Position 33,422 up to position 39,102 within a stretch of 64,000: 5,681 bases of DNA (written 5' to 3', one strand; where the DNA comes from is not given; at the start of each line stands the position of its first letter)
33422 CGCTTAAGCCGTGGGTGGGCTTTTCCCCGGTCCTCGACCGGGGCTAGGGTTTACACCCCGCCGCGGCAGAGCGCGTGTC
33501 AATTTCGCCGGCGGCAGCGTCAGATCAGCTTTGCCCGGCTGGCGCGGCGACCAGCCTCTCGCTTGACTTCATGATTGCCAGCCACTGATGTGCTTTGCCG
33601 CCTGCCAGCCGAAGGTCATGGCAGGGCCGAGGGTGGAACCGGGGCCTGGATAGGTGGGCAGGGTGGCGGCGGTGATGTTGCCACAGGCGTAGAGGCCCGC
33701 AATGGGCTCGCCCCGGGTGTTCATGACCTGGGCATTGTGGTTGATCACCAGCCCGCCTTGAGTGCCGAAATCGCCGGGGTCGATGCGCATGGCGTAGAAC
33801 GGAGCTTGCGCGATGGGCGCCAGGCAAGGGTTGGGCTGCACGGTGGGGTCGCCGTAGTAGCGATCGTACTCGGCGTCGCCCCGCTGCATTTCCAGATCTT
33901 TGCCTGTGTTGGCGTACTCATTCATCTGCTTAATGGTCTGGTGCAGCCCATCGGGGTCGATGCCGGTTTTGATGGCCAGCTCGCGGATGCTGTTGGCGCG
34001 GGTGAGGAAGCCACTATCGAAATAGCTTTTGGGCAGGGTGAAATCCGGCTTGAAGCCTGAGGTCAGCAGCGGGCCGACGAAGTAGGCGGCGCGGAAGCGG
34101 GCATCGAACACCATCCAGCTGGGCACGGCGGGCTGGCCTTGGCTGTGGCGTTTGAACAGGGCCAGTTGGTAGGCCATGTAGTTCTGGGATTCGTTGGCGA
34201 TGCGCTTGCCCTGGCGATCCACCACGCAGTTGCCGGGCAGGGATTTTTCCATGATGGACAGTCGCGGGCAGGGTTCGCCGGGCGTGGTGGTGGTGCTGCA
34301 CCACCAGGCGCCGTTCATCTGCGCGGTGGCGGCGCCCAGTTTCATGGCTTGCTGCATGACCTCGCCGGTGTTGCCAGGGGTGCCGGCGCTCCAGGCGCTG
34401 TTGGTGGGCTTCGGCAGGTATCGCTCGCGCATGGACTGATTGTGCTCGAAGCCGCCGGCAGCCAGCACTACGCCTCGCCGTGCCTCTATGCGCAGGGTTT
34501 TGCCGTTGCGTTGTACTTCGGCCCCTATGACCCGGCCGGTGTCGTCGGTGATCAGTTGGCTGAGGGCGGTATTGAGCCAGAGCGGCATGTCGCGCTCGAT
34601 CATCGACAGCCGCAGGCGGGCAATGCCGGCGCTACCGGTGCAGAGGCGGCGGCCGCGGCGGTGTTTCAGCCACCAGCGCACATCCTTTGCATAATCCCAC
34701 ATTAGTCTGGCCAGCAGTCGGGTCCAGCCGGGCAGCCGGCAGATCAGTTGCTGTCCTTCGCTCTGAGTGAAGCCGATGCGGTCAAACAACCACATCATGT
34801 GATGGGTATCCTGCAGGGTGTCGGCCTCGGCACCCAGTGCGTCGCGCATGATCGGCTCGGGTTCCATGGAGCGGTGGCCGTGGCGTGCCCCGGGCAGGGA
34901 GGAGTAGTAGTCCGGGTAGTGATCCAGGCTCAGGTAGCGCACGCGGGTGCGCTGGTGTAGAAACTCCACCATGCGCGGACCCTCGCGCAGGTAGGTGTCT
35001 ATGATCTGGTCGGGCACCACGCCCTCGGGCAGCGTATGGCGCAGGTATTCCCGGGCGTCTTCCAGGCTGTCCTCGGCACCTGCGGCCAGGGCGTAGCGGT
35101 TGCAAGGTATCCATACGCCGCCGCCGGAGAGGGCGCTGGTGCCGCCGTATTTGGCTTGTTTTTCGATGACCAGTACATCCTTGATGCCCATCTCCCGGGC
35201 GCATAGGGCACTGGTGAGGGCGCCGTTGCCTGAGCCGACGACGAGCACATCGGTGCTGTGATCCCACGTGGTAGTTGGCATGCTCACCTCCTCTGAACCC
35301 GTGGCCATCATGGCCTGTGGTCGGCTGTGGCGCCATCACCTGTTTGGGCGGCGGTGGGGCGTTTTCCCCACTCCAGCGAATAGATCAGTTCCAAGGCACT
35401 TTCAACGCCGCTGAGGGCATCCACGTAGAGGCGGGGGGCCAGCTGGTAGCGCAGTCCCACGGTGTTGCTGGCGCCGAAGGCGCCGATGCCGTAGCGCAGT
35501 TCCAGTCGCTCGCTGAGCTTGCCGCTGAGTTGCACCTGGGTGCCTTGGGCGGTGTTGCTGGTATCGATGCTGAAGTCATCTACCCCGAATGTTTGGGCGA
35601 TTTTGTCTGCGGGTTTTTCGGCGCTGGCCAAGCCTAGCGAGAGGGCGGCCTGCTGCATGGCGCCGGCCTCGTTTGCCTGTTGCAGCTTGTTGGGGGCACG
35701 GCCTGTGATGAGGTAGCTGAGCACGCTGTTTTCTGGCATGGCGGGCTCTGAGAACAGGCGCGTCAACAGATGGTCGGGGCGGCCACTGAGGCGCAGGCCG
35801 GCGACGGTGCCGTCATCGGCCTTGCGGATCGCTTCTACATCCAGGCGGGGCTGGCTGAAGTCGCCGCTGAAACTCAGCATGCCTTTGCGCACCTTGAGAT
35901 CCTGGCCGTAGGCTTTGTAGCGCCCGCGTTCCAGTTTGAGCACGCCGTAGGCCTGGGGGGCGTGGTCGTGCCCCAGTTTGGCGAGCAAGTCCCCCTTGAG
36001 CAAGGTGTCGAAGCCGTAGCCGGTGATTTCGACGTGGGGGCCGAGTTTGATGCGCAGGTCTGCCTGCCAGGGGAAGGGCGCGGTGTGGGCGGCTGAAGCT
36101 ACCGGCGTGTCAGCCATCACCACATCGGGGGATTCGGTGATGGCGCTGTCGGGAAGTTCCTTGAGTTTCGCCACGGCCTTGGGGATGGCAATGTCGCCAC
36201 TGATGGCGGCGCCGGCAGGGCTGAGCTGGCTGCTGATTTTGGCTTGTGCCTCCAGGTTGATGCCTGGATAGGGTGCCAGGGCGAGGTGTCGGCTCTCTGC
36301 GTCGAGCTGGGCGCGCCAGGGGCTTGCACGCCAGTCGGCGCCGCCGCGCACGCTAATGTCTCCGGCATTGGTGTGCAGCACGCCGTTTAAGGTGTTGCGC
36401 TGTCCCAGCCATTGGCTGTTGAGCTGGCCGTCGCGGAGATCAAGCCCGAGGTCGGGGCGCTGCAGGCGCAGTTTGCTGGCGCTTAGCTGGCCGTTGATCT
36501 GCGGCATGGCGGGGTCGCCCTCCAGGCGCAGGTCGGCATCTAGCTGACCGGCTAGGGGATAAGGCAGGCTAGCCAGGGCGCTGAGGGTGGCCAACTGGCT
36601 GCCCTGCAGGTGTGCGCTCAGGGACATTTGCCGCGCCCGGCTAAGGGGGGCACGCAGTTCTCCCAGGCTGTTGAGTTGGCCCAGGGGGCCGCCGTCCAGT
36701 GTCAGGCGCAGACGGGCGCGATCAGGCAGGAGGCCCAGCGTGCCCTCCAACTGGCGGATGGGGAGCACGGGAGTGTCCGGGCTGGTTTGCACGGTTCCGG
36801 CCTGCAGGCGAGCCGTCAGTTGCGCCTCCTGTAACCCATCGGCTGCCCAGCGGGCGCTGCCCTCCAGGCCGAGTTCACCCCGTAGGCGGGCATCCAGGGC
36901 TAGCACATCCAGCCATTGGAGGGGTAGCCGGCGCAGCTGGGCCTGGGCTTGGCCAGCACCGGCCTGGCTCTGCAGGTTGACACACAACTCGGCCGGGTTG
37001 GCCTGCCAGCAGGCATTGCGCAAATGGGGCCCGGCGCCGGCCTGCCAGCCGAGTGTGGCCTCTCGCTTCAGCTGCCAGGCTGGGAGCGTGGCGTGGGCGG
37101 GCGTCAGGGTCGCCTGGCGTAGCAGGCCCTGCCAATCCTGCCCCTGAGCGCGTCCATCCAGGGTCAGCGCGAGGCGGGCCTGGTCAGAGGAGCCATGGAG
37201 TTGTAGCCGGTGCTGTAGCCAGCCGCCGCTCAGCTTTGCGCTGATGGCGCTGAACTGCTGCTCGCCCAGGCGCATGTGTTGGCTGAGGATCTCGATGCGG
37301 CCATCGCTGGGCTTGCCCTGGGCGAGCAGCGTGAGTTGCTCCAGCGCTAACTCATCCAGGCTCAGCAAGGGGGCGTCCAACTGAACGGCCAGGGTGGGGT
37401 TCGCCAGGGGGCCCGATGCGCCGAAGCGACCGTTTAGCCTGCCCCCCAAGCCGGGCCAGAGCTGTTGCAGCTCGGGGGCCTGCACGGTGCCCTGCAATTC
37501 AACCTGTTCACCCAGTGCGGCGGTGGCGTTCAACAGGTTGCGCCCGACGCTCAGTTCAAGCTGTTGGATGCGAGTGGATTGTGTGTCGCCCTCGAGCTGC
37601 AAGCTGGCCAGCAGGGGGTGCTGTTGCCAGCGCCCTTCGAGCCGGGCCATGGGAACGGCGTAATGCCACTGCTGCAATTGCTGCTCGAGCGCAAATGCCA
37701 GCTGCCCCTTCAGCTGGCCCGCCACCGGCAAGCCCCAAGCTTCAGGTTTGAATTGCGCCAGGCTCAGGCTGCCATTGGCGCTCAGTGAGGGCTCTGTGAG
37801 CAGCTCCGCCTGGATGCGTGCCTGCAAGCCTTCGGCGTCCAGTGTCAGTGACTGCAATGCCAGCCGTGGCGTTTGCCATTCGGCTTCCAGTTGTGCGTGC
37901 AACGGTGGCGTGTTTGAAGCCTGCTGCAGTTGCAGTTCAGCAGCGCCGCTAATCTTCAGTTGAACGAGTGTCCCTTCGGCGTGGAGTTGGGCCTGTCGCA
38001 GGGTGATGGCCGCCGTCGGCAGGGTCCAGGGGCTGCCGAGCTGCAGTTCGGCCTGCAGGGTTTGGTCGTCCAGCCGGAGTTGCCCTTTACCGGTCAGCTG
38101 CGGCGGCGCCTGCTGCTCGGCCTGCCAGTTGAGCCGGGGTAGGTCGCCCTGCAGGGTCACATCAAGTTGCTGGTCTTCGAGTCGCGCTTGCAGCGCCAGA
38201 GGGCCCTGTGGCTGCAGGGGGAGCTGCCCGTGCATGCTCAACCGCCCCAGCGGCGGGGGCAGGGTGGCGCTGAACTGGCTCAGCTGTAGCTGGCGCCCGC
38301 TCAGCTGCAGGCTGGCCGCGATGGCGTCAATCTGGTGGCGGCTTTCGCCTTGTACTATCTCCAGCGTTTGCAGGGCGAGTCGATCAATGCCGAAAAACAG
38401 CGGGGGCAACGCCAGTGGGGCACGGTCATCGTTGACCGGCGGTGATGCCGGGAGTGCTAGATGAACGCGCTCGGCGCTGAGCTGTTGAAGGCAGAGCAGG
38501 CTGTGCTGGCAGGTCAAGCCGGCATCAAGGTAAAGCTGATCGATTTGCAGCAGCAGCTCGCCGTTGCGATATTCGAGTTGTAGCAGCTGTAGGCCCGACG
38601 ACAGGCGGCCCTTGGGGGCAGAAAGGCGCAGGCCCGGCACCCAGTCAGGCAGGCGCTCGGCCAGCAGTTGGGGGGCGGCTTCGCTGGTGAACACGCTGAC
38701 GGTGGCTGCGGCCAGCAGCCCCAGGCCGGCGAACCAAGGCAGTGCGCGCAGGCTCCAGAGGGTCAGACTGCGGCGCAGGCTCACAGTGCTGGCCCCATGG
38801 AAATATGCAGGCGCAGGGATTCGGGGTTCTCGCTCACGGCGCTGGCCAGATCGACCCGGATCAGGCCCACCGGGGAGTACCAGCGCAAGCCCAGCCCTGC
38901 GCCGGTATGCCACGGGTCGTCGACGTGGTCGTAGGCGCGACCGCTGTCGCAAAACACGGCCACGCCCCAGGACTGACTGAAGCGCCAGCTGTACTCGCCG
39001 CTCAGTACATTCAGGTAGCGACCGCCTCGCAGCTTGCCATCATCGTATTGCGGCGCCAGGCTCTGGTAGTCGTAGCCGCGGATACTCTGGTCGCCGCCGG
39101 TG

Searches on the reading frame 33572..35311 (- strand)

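Call 79: search_protein_families(library=pfam, proteins=[window:33572-35311:-], max_evalue=0.0001)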
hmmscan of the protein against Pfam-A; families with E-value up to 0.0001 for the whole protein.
window:33572-35311:- (580 aa): 3 families
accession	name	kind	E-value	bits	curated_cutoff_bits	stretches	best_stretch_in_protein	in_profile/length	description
PF00890.30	FAD_binding_2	-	1e-74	252.7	20.4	1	21-561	1-414/414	FAD binding domain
PF01266.30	DAO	-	1.3e-06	28.7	27.9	1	21-93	1-78/353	FAD dependent oxidoreductase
PF12831.13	FAD_oxidored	-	3.6e-06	27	27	1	21-73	1-50/416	FAD dependent oxidoreductase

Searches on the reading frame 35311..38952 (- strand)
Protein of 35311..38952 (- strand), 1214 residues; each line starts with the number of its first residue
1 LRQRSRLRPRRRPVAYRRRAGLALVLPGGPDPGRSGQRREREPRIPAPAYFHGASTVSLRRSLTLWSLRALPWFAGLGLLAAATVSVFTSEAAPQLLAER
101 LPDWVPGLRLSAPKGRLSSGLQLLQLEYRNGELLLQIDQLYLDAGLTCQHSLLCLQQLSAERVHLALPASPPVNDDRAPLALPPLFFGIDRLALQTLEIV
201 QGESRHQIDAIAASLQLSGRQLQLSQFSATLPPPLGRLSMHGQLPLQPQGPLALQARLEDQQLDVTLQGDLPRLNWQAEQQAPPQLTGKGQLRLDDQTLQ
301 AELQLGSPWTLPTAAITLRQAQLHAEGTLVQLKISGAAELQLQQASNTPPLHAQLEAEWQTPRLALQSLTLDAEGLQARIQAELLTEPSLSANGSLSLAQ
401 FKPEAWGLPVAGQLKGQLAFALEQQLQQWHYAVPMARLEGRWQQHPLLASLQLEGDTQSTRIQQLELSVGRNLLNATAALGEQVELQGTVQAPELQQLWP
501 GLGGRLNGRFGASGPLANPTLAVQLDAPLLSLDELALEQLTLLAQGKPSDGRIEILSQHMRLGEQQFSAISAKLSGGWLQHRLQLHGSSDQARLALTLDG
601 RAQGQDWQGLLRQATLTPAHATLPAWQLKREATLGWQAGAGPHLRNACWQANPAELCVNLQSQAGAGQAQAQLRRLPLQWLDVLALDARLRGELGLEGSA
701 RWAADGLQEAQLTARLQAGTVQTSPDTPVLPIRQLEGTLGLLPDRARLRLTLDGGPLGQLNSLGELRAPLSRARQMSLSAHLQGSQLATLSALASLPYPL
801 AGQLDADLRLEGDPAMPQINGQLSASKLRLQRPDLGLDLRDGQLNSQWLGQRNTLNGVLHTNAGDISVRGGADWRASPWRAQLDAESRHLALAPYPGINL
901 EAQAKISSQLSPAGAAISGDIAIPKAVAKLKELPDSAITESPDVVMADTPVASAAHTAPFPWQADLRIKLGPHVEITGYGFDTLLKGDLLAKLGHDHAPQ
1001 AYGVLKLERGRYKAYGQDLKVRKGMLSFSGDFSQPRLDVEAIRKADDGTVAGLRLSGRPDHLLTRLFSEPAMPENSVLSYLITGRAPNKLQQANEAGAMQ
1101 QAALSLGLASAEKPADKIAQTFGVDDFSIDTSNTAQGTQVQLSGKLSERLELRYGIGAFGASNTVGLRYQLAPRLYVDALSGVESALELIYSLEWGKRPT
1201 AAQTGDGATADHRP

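Call 79: search_protein_families(library=pfam, proteins=[window:35311-38952:-], max_evalue=0.0001)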
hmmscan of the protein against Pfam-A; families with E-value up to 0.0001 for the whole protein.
window:35311-38952:- (1214 aa): 1 family
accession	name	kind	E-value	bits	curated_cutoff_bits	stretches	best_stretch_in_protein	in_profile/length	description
PF04357.19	TamB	-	3.4e-51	175.1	22.4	1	861-1194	8-380/381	TamB, inner membrane protein subunit of TAM complex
